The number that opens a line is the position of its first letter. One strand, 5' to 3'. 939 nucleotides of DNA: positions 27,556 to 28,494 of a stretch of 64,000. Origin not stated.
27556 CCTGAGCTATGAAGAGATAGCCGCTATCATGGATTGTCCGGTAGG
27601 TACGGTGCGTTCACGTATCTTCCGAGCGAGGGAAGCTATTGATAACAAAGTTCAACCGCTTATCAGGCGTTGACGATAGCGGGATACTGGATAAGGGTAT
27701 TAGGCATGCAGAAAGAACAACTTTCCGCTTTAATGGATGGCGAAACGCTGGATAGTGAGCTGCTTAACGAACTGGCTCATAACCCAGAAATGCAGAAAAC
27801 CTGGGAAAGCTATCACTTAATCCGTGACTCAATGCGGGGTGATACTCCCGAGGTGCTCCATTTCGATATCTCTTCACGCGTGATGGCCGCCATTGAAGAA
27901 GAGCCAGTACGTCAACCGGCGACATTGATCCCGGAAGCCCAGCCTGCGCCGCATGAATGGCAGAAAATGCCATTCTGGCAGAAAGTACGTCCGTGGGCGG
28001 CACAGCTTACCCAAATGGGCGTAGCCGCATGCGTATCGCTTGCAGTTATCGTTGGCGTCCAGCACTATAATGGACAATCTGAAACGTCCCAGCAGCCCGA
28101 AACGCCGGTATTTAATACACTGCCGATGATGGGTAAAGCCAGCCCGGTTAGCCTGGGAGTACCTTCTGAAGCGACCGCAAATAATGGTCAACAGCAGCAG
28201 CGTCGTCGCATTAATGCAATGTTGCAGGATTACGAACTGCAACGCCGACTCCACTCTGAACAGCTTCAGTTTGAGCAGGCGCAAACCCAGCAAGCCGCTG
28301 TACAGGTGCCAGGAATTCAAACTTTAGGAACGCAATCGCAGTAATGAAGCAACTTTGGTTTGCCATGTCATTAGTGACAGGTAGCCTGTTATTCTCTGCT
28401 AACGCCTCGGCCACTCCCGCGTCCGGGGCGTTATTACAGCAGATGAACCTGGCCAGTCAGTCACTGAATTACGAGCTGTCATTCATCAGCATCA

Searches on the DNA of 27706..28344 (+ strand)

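Call 3: search_dna_similar(query=window:27706-28344:+, collection=ecoli_genomes, mode=near, max_rows=40)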
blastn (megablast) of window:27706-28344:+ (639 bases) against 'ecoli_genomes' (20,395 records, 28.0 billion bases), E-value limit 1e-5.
Records with a match: 5425; places in all: 5425; records where one place covers at least 80% of the query: 5425.
Genomes with a match: 5425 of 5426; with a place that covers at least 80% of the query: 5425. Places per genome that has any: lowest 1, median 1, highest 1. On chromosomes: 5425 places; on plasmids: 0.
Best place of each record, by identity: >=99% 308; 95-99% 5106; 90-95% 11.
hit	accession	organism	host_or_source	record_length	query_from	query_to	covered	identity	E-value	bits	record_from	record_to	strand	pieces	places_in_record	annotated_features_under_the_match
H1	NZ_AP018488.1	Escherichia coli O157:H7 strain PV15-279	Homo sapiens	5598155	1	639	100%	100.0%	0e+0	1181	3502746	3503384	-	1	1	rseA: anti-sigma-E factor RseA | rseB: sigma-E factor regulatory protein RseB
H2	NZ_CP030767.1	Escherichia coli strain 2017C-4109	missing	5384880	1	639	100%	100.0%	0e+0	1181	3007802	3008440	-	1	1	rseA: anti-sigma-E factor RseA | rseB: sigma-E factor regulatory protein RseB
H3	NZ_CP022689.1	Escherichia coli strain CDC#03-98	missing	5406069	1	639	100%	100.0%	0e+0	1181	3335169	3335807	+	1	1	rseA: anti-sigma-E factor RseA | rseB: sigma-E factor regulatory protein RseB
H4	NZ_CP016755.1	Escherichia coli strain FORC_044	Homo sapiens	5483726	1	639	100%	100.0%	0e+0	1181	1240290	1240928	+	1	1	rseA: anti-sigma-E factor RseA | rseB: sigma-E factor regulatory protein RseB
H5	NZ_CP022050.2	Escherichia coli O157 strain FDAARGOS_293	Homo sapiens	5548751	1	639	100%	100.0%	0e+0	1181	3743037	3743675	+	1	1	rseA: anti-sigma-E factor RseA | rseB: sigma-E factor regulatory protein RseB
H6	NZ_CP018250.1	Escherichia coli strain 10671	Cattle faeces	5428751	1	639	100%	100.0%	0e+0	1181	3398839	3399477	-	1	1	rseA: anti-sigma-E factor RseA | rseB: sigma-E factor regulatory protein RseB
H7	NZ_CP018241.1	Escherichia coli strain 319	missing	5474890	1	639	100%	100.0%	0e+0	1181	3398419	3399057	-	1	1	rseA: anti-sigma-E factor RseA | rseB: sigma-E factor regulatory protein RseB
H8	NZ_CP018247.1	Escherichia coli strain 7784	Cattle faeces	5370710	1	639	100%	100.0%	0e+0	1181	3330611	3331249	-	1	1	rseA: anti-sigma-E factor RseA | rseB: sigma-E factor regulatory protein RseB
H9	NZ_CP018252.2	Escherichia coli strain 9000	Cattle faeces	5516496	1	639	100%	100.0%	0e+0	1181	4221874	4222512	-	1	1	rseA: anti-sigma-E factor RseA | rseB: sigma-E factor regulatory protein RseB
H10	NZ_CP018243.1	Escherichia coli strain 350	missing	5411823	1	639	100%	100.0%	0e+0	1181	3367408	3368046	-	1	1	rseA: anti-sigma-E factor RseA | rseB: sigma-E factor regulatory protein RseB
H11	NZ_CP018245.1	Escherichia coli strain 472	missing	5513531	1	639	100%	100.0%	0e+0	1181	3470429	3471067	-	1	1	rseA: anti-sigma-E factor RseA | rseB: sigma-E factor regulatory protein RseB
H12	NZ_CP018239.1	Escherichia coli strain 272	missing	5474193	1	639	100%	100.0%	0e+0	1181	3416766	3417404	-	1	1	rseA: anti-sigma-E factor RseA | rseB: sigma-E factor regulatory protein RseB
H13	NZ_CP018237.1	Escherichia coli strain 155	missing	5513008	1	639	100%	100.0%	0e+0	1181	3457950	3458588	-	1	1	rseA: anti-sigma-E factor RseA | rseB: sigma-E factor regulatory protein RseB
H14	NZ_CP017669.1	Escherichia coli O157:H7 strain PA20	stool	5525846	1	639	100%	100.0%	0e+0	1181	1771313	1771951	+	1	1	rseA: anti-sigma-E factor RseA | rseB: sigma-E factor regulatory protein RseB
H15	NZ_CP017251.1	Escherichia coli strain NADC 5570/86-24/6564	not applicable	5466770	1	639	100%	100.0%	0e+0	1181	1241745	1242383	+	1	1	rseA: anti-sigma-E factor RseA | rseB: sigma-E factor regulatory protein RseB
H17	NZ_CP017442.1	Escherichia coli O157:H7 strain 4276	Cattle Hide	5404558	1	639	100%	100.0%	0e+0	1181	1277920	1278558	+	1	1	rseA: anti-sigma-E factor RseA | rseB: sigma-E factor regulatory protein RseB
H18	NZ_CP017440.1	Escherichia coli O157:H7 strain 3384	Cattle Hide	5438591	1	639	100%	100.0%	0e+0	1181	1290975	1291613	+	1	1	rseA: anti-sigma-E factor RseA | rseB: sigma-E factor regulatory protein RseB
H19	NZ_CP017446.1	Escherichia coli O157:H7 strain 9234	Cattle Hide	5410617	1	639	100%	100.0%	0e+0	1181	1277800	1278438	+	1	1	rseA: anti-sigma-E factor RseA | rseB: sigma-E factor regulatory protein RseB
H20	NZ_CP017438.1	Escherichia coli O157:H7 strain 2159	Cattle Hide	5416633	1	639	100%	100.0%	0e+0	1181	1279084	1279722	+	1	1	rseA: anti-sigma-E factor RseA | rseB: sigma-E factor regulatory protein RseB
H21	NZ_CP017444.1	Escherichia coli O157:H7 strain 8368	Cattle Hide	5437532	1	639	100%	100.0%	0e+0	1181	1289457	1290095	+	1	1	rseA: anti-sigma-E factor RseA | rseB: sigma-E factor regulatory protein RseB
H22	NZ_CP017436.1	Escherichia coli O157:H7 strain 2149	Cattle Hide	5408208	1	639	100%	100.0%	0e+0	1181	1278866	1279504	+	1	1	rseA: anti-sigma-E factor RseA | rseB: sigma-E factor regulatory protein RseB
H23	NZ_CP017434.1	Escherichia coli O157:H7 strain 1130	Cattle Hide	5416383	1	639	100%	100.0%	0e+0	1181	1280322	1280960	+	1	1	rseA: anti-sigma-E factor RseA | rseB: sigma-E factor regulatory protein RseB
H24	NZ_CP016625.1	Escherichia coli O157:H7 strain FRIK944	Bos taurus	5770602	1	639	100%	100.0%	0e+0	1181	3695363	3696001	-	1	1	rseA: anti-sigma-E factor RseA | rseB: sigma-E factor regulatory protein RseB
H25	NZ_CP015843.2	Escherichia coli O157:H7 strain FRIK2455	Bos taurus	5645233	1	639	100%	100.0%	0e+0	1181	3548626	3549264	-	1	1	rseA: anti-sigma-E factor RseA | rseB: sigma-E factor regulatory protein RseB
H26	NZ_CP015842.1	Escherichia coli O157:H7 strain FRIK2533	water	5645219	1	639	100%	100.0%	0e+0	1181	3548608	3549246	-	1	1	rseA: anti-sigma-E factor RseA | rseB: sigma-E factor regulatory protein RseB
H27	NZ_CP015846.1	Escherichia coli O157:H7 strain FRIK2069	Bos taurus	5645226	1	639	100%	100.0%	0e+0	1181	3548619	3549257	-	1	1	rseA: anti-sigma-E factor RseA | rseB: sigma-E factor regulatory protein RseB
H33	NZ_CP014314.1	Escherichia coli O157:H7 strain JEONG-1266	Bos taurus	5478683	1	639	100%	100.0%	0e+0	1181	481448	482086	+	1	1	rseA: anti-sigma-E factor RseA | rseB: sigma-E factor regulatory protein RseB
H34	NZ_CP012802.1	Escherichia coli O157:H7 strain WS4202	derived from CIP 106327 (Collection de ...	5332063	1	639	100%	100.0%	0e+0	1181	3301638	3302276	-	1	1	rseA: anti-sigma-E factor RseA | rseB: sigma-E factor regulatory protein RseB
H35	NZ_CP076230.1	Escherichia coli O157:H7 strain Rafaela_II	Rectal swab of live bovine cattle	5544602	1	639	100%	100.0%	0e+0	1181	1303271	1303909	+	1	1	rseA: anti-sigma-E factor RseA | rseB: sigma-E factor regulatory protein RseB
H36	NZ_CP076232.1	Escherichia coli O157:H7 strain 7.1_Anguil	Rectal swab of live bovine cattle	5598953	1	639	100%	100.0%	0e+0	1181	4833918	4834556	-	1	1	rseA: anti-sigma-E factor RseA | rseB: sigma-E factor regulatory protein RseB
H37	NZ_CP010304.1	Escherichia coli O157:H7 str. SS52 strain SS52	Cattle feces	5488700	1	639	100%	100.0%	0e+0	1181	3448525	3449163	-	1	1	rseA: anti-sigma-E factor RseA | rseB: sigma-E factor regulatory protein RseB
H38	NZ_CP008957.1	Escherichia coli O157:H7 str. EDL933 strain EDL933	-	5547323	1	639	100%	100.0%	0e+0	1181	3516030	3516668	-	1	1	rseA: anti-sigma-E factor RseA | rseB: sigma-E factor regulatory protein RseB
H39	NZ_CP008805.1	Escherichia coli O157:H7 str. SS17 strain SS17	Cattle feces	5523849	1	639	100%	100.0%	0e+0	1181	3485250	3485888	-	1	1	rseA: anti-sigma-E factor RseA | rseB: sigma-E factor regulatory protein RseB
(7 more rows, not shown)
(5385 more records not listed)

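Call 6: search_dna_similar(query=window:28168-28227:+, collection=ecoli_genomes, mode=near, max_rows=60, rows=spread, max_evalue=0.001)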
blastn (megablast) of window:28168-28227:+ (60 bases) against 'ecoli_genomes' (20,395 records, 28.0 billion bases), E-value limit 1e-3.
Records with a match: 5313; places in all: 5313; records where one place covers at least 80% of the query: 1813.
Genomes with a match: 5313 of 5426; with a place that covers at least 80% of the query: 1813. Places per genome that has any: lowest 1, median 1, highest 1. On chromosomes: 5313 places; on plasmids: 0.
Best place of each record, by identity: >=99% 310; 95-99% 5002; 90-95% 1.
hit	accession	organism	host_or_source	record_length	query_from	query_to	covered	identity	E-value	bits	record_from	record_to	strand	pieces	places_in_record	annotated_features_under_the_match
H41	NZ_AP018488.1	Escherichia coli O157:H7 strain PV15-279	Homo sapiens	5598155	1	60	100%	100.0%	2e-22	111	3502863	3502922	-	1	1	rseA: anti-sigma-E factor RseA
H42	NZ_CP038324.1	Escherichia coli O157:H7 strain NE 1169-1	cattle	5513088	1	60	100%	100.0%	2e-22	111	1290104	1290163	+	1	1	rseA: anti-sigma-E factor RseA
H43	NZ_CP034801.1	Escherichia coli strain 2010C-3142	missing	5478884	1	60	100%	100.0%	2e-22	111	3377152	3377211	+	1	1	rseA: anti-sigma-E factor RseA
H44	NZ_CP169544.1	Escherichia coli O157:H7 strain AC-3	Soil from greenhouses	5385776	1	60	100%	100.0%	2e-22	111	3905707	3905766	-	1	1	rseA: anti-sigma-E factor RseA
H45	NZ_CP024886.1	Escherichia coli strain AR_0017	missing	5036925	1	60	100%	98.6%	5e-8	126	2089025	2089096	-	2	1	rseA: anti-sigma-E factor RseA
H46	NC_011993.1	Escherichia coli LF82 strain LF82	-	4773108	1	60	100%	98.6%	5e-8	126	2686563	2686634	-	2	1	rseA: anti-sigma-E factor RseA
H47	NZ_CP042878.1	Escherichia coli strain NMBU_W05E18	surface water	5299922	1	60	100%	98.6%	5e-8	126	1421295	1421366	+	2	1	rseA: anti-sigma-E factor RseA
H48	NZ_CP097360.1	Escherichia coli strain AGR4587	water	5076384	1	60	100%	98.6%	5e-8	126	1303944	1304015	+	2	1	rseA: anti-sigma-E factor RseA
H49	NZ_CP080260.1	Escherichia coli strain 135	Chicken fecal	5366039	1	60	100%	98.6%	5e-8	126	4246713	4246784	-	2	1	rseA: anti-sigma-E factor RseA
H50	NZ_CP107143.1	Escherichia coli strain S2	human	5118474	1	60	100%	98.6%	5e-8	126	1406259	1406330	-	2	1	rseA: anti-sigma-E factor RseA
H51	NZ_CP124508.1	Escherichia coli strain AVS0068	environmental: river near WWTP effluent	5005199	1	60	100%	98.6%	5e-8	126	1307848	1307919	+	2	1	rseA: anti-sigma-E factor RseA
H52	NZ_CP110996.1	Escherichia coli strain XYEH3783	Homo sapiens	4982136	1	60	100%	98.6%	5e-8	126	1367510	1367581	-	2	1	rseA: anti-sigma-E factor RseA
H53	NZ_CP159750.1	Escherichia coli strain Z22-2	hospital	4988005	1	60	100%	98.6%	5e-8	126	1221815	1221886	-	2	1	rseA: anti-sigma-E factor RseA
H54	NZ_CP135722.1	Escherichia coli strain TUM1223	missing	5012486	1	60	100%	98.6%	5e-8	126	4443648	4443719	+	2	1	rseA: anti-sigma-E factor RseA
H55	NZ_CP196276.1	Escherichia coli strain AH21C062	Homo sapiens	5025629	1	60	100%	98.6%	5e-8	126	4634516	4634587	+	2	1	rseA: anti-sigma-E factor RseA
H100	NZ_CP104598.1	Escherichia coli strain AHM8C160RI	chicken feces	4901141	1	33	55%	100.0%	2e-7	62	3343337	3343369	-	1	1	rseA: anti-sigma-E factor RseA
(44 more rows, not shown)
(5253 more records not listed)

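Call 8: search_dna_similar(query=window:28174-28222:+, collection=ecoli_genomes, mode=near, max_rows=60, rows=spread, max_evalue=0.001)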
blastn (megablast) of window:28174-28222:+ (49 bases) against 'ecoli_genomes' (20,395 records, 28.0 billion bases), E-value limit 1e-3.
Records with a match: 308; places in all: 308; records where one place covers at least 80% of the query: 308.
Genomes with a match: 308 of 5426; with a place that covers at least 80% of the query: 308. Places per genome that has any: lowest 1, median 1, highest 1. On chromosomes: 308 places; on plasmids: 0.
Best place of each record, by identity: >=99% 308.
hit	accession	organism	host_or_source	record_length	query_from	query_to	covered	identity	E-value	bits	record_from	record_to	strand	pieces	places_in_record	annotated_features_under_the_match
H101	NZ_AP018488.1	Escherichia coli O157:H7 strain PV15-279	Homo sapiens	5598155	1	49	100%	100.0%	2e-16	92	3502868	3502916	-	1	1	rseA: anti-sigma-E factor RseA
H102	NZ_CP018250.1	Escherichia coli strain 10671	Cattle faeces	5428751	1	49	100%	100.0%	2e-16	92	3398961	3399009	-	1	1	rseA: anti-sigma-E factor RseA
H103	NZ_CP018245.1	Escherichia coli strain 472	missing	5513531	1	49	100%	100.0%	2e-16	92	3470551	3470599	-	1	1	rseA: anti-sigma-E factor RseA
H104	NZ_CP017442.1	Escherichia coli O157:H7 strain 4276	Cattle Hide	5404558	1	49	100%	100.0%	2e-16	92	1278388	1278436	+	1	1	rseA: anti-sigma-E factor RseA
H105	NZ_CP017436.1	Escherichia coli O157:H7 strain 2149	Cattle Hide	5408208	1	49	100%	100.0%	2e-16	92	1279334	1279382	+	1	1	rseA: anti-sigma-E factor RseA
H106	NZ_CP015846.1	Escherichia coli O157:H7 strain FRIK2069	Bos taurus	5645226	1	49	100%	100.0%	2e-16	92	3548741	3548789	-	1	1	rseA: anti-sigma-E factor RseA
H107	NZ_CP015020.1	Escherichia coli strain 28RC1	Bovine carcass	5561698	1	49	100%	100.0%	2e-16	92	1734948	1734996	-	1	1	rseA: anti-sigma-E factor RseA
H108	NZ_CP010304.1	Escherichia coli O157:H7 str. SS52 strain SS52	Cattle feces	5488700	1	49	100%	100.0%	2e-16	92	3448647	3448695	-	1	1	rseA: anti-sigma-E factor RseA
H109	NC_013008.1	Escherichia coli O157:H7 str. TW14359 strain TW14359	-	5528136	1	49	100%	100.0%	2e-16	92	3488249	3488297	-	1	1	rseA: anti-sigma-E factor RseA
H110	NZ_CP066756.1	Escherichia coli O157:H7 strain ECP19-798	missing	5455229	1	49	100%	100.0%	2e-16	92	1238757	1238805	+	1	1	rseA: anti-sigma-E factor RseA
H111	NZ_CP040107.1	Escherichia coli O157:H7 strain MB9-1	cattle feces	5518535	1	49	100%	100.0%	2e-16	92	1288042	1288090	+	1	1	rseA: anti-sigma-E factor RseA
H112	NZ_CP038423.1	Escherichia coli O157:H7 strain 7409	bovine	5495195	1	49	100%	100.0%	2e-16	92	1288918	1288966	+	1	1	rseA: anti-sigma-E factor RseA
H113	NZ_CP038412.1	Escherichia coli O157:H7 strain 493/89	Homo sapiens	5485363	1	49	100%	100.0%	2e-16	92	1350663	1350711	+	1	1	rseA: anti-sigma-E factor RseA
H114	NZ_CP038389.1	Escherichia coli O55:H7 strain DEC5B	Homo sapiens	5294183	1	49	100%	100.0%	2e-16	92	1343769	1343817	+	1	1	rseA: anti-sigma-E factor RseA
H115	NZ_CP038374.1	Escherichia coli O157:H7 strain F3113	beef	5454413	1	49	100%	100.0%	2e-16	92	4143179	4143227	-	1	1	rseA: anti-sigma-E factor RseA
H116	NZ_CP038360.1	Escherichia coli O157:H7 strain F7386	missing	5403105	1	49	100%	100.0%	2e-16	92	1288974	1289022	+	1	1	rseA: anti-sigma-E factor RseA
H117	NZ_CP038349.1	Escherichia coli O157:H7 strain F8952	missing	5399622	1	49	100%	100.0%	2e-16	92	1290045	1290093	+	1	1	rseA: anti-sigma-E factor RseA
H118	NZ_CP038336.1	Escherichia coli O157:H7 strain LSU61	Deer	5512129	1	49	100%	100.0%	2e-16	92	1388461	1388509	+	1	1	rseA: anti-sigma-E factor RseA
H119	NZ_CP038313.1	Escherichia coli O157:H7 strain OK1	Homo sapiens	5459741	1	49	100%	100.0%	2e-16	92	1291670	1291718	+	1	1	rseA: anti-sigma-E factor RseA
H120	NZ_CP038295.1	Escherichia coli O55:H7 strain TB182A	Homo sapiens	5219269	1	49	100%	100.0%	2e-16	92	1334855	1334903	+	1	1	rseA: anti-sigma-E factor RseA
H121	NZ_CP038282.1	Escherichia coli O157:H7 strain F8492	beef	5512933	1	49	100%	100.0%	2e-16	92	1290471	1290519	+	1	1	rseA: anti-sigma-E factor RseA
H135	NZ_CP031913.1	Escherichia coli O157:H7 strain FWSEC0004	Homo sapiens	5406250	1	49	100%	100.0%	2e-16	92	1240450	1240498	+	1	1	rseA: anti-sigma-E factor RseA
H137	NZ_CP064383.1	Escherichia coli O157:H7 strain PartA-EcoliO157H7-RM8376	missing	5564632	1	49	100%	100.0%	2e-16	92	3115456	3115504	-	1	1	rseA: anti-sigma-E factor RseA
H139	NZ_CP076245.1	Escherichia coli O157:H7 strain Balcarce_24.2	Rectal swab of live bovine cattle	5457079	1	49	100%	100.0%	2e-16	92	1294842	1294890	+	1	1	rseA: anti-sigma-E factor RseA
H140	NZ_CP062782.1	Escherichia coli O157:H7 strain Z869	Bovine Faeces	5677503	1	49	100%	100.0%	2e-16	92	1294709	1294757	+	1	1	rseA: anti-sigma-E factor RseA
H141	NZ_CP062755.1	Escherichia coli O157:H7 strain Z903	Bovine Faeces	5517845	1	49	100%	100.0%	2e-16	92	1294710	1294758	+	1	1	rseA: anti-sigma-E factor RseA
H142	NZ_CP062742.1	Escherichia coli O157:H7 strain Z1626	Homo sapiens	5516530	1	49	100%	100.0%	2e-16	92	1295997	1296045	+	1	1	rseA: anti-sigma-E factor RseA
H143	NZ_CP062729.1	Escherichia coli O157:H7 strain Z1811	Bovine Faeces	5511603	1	49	100%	100.0%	2e-16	92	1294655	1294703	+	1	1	rseA: anti-sigma-E factor RseA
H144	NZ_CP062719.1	Escherichia coli O157:H7 strain Z1816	Bovine Faeces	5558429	1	49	100%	100.0%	2e-16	92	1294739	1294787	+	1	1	rseA: anti-sigma-E factor RseA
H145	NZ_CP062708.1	Escherichia coli O157:H7 strain Z1832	Bovine Faeces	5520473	1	49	100%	100.0%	2e-16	92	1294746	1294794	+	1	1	rseA: anti-sigma-E factor RseA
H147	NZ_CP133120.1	Escherichia coli O157:H7 strain PNUSAE145590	missing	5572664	1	49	100%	100.0%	2e-16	92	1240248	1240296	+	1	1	rseA: anti-sigma-E factor RseA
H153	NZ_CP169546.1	Escherichia coli O157:H7 strain AC-5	Soil from greenhouses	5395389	1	49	100%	100.0%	2e-16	92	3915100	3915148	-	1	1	rseA: anti-sigma-E factor RseA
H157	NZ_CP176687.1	Escherichia coli O157:H7 strain GTVSS-023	laboratory control strain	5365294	1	49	100%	100.0%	2e-16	92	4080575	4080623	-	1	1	rseA: anti-sigma-E factor RseA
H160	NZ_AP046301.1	Escherichia coli O157:H7 strain RIMD 0509939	Homo sapiens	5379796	1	49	100%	100.0%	2e-16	92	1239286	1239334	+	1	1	rseA: anti-sigma-E factor RseA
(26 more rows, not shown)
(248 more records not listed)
